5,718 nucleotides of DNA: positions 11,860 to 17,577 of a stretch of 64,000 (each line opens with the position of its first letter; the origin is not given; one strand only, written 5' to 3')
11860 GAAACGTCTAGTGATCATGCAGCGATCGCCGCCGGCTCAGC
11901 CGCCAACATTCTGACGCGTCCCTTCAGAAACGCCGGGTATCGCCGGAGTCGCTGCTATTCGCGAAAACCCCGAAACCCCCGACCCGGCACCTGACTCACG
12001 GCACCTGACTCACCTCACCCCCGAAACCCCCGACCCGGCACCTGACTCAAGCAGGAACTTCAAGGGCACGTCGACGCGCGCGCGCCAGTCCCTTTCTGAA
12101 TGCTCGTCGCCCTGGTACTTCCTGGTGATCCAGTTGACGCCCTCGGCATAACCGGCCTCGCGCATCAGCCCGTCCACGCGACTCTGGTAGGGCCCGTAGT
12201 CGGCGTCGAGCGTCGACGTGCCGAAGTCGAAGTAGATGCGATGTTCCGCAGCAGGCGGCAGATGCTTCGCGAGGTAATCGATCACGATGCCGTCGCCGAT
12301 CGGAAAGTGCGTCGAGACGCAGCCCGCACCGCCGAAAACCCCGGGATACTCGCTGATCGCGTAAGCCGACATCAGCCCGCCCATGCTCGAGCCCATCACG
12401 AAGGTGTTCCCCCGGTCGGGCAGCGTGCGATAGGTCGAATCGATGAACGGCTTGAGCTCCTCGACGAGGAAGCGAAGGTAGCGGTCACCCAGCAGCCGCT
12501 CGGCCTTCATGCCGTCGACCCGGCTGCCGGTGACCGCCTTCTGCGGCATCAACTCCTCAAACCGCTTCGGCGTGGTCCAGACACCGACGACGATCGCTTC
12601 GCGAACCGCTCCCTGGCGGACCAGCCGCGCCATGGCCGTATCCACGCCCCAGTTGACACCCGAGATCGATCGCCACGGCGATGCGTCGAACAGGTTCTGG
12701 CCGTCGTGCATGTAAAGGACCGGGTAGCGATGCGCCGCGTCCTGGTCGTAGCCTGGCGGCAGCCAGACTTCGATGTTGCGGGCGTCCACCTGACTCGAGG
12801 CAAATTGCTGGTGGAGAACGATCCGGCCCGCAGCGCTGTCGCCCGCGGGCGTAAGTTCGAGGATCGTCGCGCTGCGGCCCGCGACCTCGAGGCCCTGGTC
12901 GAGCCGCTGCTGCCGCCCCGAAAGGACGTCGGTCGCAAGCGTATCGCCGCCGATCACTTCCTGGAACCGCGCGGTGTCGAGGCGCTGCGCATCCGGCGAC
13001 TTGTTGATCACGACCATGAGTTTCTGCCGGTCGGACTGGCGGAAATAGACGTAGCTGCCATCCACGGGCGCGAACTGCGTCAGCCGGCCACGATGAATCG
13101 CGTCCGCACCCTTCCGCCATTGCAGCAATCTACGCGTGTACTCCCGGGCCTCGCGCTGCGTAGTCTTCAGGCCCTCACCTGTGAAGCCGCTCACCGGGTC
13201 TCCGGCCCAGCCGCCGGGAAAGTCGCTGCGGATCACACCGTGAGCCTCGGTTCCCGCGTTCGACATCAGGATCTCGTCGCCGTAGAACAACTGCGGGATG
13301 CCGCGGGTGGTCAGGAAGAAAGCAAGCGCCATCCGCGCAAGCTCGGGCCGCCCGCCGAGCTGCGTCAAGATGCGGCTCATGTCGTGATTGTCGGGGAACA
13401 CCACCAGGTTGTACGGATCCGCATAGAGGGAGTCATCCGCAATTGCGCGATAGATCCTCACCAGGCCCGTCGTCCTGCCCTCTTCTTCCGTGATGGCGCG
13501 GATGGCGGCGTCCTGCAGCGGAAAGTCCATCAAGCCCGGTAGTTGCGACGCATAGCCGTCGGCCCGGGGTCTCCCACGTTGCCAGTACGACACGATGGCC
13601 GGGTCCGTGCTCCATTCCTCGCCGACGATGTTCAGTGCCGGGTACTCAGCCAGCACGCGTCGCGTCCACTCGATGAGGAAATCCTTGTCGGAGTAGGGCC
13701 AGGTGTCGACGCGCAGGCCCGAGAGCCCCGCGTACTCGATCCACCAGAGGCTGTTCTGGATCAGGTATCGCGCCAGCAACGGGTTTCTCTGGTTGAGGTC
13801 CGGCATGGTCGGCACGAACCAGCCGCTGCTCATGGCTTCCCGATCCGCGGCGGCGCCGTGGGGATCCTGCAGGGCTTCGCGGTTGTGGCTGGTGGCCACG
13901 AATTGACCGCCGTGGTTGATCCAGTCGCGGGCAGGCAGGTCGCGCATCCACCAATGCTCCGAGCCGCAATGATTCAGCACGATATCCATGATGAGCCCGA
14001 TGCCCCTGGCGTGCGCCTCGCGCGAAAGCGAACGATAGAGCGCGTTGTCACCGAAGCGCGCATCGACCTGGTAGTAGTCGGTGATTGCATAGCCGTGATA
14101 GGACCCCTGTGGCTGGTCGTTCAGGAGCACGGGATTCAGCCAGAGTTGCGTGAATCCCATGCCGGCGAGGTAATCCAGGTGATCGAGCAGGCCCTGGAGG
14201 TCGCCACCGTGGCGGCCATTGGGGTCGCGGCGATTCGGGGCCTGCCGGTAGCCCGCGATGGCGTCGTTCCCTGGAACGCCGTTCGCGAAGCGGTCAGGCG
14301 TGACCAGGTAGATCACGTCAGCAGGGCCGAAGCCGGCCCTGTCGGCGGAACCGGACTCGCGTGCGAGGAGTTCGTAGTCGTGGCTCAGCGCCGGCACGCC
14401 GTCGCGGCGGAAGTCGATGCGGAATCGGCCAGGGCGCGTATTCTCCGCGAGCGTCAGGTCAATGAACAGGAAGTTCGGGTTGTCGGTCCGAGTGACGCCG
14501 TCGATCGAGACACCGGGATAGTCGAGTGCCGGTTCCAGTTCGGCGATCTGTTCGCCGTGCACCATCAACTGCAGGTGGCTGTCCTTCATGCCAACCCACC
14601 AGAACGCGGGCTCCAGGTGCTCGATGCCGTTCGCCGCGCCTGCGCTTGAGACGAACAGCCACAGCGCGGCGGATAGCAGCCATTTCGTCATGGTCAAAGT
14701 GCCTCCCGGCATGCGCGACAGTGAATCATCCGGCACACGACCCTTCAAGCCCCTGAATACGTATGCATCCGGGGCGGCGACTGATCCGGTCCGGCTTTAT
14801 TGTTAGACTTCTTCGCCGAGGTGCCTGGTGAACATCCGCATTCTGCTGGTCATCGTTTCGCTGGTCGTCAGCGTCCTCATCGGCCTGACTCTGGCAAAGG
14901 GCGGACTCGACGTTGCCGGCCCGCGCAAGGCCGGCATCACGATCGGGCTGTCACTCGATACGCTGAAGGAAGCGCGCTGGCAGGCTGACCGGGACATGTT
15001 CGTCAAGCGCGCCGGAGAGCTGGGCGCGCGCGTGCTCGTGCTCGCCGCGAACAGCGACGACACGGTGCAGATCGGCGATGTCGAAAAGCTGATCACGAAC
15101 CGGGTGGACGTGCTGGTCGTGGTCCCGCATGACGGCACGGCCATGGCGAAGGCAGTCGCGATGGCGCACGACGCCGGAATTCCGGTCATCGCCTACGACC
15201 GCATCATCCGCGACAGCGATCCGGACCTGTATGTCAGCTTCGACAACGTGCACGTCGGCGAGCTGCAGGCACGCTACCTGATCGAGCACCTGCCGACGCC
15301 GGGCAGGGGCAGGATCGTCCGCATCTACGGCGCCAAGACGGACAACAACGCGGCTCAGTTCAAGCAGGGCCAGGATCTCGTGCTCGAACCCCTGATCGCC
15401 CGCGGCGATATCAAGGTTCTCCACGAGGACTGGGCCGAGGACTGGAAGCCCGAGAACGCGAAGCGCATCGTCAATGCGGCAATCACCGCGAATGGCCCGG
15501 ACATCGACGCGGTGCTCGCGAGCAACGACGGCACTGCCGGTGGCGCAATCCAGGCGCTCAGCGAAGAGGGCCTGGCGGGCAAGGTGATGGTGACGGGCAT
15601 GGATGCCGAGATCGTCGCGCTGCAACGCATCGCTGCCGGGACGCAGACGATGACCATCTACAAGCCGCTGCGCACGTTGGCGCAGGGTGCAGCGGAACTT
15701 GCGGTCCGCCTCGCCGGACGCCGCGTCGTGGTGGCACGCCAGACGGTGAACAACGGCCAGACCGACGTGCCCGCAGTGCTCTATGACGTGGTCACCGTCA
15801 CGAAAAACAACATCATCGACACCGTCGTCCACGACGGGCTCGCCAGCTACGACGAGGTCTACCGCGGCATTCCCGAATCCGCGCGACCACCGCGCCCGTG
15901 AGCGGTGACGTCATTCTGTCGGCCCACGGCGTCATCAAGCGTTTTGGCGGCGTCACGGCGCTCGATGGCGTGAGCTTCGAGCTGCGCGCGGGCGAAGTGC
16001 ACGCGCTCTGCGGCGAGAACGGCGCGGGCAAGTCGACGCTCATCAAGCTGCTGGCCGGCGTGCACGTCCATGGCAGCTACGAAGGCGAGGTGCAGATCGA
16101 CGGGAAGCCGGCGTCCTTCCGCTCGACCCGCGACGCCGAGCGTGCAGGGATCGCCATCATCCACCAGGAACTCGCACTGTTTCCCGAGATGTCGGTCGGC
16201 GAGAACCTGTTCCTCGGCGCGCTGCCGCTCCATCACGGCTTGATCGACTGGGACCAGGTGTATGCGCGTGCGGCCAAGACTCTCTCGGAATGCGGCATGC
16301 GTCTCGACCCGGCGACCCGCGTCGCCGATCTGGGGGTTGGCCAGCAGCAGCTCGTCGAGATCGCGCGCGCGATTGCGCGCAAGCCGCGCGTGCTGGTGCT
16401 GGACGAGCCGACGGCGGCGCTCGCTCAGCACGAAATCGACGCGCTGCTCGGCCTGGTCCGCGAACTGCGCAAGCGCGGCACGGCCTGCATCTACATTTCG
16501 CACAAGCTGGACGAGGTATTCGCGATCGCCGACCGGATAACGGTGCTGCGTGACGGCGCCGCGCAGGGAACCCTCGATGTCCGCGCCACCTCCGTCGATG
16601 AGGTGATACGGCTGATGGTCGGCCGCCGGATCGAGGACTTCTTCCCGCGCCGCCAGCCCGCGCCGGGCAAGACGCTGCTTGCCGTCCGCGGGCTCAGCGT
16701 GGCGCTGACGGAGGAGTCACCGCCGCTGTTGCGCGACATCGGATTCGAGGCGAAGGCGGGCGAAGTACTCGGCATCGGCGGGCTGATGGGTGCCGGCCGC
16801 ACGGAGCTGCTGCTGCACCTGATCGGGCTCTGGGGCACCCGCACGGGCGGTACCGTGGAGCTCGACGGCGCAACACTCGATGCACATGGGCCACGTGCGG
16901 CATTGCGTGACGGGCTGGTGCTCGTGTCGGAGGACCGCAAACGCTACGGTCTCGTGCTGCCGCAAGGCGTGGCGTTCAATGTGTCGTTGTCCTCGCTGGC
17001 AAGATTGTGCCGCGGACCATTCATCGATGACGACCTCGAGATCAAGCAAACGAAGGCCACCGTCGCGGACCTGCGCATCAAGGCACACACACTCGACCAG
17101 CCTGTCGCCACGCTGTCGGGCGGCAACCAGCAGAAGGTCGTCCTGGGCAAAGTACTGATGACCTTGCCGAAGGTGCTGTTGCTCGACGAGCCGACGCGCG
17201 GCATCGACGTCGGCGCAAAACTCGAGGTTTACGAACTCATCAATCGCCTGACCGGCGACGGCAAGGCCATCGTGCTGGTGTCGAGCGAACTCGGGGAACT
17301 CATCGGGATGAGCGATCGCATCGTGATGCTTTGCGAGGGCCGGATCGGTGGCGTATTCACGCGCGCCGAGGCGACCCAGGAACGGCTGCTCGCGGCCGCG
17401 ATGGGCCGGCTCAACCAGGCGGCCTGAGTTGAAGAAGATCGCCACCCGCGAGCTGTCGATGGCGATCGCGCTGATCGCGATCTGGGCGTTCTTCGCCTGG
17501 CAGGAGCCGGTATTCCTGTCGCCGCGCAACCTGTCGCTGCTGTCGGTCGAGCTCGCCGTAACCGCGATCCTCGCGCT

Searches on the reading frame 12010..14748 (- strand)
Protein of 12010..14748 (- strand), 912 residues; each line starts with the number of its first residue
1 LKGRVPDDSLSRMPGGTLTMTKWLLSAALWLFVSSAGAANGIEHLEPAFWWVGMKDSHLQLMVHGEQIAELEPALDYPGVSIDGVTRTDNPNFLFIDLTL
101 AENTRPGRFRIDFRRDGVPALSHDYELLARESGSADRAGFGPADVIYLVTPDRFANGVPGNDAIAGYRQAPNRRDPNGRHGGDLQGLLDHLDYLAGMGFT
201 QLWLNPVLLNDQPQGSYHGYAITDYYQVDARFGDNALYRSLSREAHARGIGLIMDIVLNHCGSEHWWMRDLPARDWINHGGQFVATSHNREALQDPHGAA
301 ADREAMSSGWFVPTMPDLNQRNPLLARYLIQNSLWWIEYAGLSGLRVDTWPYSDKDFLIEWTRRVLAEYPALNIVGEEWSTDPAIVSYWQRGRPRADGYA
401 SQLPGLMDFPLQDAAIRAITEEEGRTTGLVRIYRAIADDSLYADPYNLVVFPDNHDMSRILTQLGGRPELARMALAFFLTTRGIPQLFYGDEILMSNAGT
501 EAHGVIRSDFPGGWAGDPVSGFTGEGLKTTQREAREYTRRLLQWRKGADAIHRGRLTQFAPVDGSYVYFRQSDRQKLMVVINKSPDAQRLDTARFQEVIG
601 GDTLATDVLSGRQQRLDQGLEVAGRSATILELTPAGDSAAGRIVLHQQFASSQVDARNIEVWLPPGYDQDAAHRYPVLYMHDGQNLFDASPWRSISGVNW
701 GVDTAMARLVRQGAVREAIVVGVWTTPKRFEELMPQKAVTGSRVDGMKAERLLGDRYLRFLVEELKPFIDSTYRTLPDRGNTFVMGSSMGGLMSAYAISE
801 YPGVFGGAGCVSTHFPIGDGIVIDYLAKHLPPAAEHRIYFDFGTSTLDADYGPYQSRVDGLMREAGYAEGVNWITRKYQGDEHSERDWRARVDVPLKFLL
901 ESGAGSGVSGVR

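Call 27: search_protein_families(library=pfam, proteins=[window:12010-14748:-], max_evalue=0.0001)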
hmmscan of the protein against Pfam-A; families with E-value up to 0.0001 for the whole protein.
window:12010-14748:- (912 aa): 4 families
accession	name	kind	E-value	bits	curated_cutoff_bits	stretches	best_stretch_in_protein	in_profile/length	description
PF00128.31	Alpha-amylase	-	7.6e-52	177.5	22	1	149-549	2-395/446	Alpha amylase, catalytic domain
PF09087.17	Cyc-maltodext_N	-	1e-26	93.5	25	1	45-131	2-88/88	Cyclomaltodextrinase, N-terminal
PF10438.15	Cyc-maltodext_C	-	6.3e-23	81.1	22.2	1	556-631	1-76/76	Cyclo-malto-dextrinase C-terminal domain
PF00756.26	Esterase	-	1.4e-21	77.9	22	1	657-814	8-149/251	Putative esterase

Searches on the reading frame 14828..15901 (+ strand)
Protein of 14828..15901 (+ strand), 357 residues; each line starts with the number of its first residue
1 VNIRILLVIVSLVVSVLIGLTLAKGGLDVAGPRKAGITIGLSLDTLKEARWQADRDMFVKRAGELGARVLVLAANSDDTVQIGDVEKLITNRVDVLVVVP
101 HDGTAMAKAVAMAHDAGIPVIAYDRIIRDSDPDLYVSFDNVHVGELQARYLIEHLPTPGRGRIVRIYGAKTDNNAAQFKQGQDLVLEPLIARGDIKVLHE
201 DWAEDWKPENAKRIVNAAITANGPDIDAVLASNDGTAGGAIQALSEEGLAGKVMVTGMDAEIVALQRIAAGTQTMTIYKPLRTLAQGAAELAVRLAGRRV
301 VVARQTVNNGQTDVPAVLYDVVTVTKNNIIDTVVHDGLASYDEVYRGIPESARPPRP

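Call 27: search_protein_families(library=pfam, proteins=[window:14828-15901:+], max_evalue=0.0001)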
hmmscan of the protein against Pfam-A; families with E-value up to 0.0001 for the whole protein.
window:14828-15901:+ (357 aa): 3 families
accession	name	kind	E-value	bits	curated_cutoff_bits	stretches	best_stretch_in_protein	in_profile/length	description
PF13407.12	Peripla_BP_4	-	1.9e-61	208.3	35.1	1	39-296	1-254/258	Periplasmic binding protein domain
PF00532.27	Peripla_BP_1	-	3.9e-14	53.2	22.2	1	43-288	8-245/281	Periplasmic binding proteins and sugar binding domain of LacI family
PF13377.12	Peripla_BP_3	-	6e-05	23.6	26.5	0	201-300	59-150/167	Periplasmic binding protein-like domain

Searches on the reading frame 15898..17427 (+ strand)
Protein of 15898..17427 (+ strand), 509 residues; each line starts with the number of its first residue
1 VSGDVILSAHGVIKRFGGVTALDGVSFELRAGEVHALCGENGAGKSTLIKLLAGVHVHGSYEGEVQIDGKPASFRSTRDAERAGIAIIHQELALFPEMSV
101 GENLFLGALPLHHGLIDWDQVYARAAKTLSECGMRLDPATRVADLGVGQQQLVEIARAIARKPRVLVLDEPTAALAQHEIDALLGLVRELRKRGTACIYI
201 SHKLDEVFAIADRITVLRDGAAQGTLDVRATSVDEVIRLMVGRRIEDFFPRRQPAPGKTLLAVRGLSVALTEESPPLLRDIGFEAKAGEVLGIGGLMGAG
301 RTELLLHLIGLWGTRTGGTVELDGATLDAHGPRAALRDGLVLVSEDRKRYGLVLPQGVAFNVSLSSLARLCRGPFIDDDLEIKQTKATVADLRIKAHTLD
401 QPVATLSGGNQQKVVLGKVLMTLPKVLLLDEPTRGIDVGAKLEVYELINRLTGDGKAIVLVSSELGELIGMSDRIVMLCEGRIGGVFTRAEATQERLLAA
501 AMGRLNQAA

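Call 5: search_protein_families(library=pfam, proteins=[window:15898-17427:+], max_evalue=0.01)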
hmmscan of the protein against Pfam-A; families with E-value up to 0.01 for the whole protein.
window:15898-17427:+ (509 aa): 9 families
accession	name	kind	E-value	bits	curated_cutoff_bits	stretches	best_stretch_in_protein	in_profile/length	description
PF00005.33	ABC_tran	-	9.9e-53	178.8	25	2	22-173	1-137/137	ABC transporter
PF13304.12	AAA_21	-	6.2e-11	43.3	27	0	35-76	2-51/304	AAA domain, putative AbiEii toxin, Type IV TA system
PF09818.15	ABC_ATPase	-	0.00038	20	23.2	0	453-496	221-264/283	P-loop domain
PF13555.12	AAA_29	-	0.0011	19.1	27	1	23-49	13-39/61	P-loop containing region of AAA domain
PF02367.23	TsaE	-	0.0049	17.3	26.6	0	28-53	17-42/128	Threonylcarbamoyl adenosine biosynthesis protein TsaE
PF13476.12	AAA_23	-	0.0062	17.6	27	0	23-52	11-39/201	AAA domain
PF03193.22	RsgA_GTPase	-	0.0089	16.3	30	0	29-54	104-128/174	RsgA GTPase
PF13481.12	AAA_25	-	0.0094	16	27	0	29-52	30-53/195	AAA domain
PF02463.25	SMC_N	-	0.0094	15.8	40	0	36-50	28-42/220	RecF/RecN/SMC N terminal domain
